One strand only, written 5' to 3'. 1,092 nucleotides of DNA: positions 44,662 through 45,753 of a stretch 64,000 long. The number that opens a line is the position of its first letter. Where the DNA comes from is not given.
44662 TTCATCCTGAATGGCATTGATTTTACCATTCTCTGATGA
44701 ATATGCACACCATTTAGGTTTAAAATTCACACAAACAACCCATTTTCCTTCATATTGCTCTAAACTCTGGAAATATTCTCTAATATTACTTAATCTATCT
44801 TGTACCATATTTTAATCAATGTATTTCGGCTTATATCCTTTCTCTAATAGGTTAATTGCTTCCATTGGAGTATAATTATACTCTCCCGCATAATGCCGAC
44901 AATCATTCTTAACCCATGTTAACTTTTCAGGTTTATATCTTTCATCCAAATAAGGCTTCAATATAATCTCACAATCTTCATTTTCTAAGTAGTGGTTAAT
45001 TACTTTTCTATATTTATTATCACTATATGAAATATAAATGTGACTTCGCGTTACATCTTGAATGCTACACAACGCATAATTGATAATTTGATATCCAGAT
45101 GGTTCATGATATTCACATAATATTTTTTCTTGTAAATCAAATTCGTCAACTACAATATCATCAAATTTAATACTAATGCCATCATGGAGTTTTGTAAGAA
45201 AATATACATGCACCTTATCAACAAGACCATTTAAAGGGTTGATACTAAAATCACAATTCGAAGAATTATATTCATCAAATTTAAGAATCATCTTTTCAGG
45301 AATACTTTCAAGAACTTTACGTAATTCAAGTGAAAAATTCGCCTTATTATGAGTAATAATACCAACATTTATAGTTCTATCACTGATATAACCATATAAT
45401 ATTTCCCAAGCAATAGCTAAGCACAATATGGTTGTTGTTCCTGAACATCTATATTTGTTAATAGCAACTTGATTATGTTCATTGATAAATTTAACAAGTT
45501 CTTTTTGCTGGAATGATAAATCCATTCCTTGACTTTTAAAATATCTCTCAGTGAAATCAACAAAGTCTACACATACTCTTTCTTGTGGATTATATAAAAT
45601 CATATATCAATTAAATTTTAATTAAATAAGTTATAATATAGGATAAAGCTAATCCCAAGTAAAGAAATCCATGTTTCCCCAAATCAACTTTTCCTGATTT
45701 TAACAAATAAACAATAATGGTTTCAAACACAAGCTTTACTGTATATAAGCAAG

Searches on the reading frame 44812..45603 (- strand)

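Call 89: search_protein_families(library=phrogs, proteins=[window:44812-45603:-], max_evalue=0.01)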
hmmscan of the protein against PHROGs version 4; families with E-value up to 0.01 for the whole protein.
window:44812-45603:- (263 aa): 1 family
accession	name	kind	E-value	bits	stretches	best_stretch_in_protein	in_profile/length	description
phrog_5989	-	head and packaging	2.9e-05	24.4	1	13-126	120-234/347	terminase large subunit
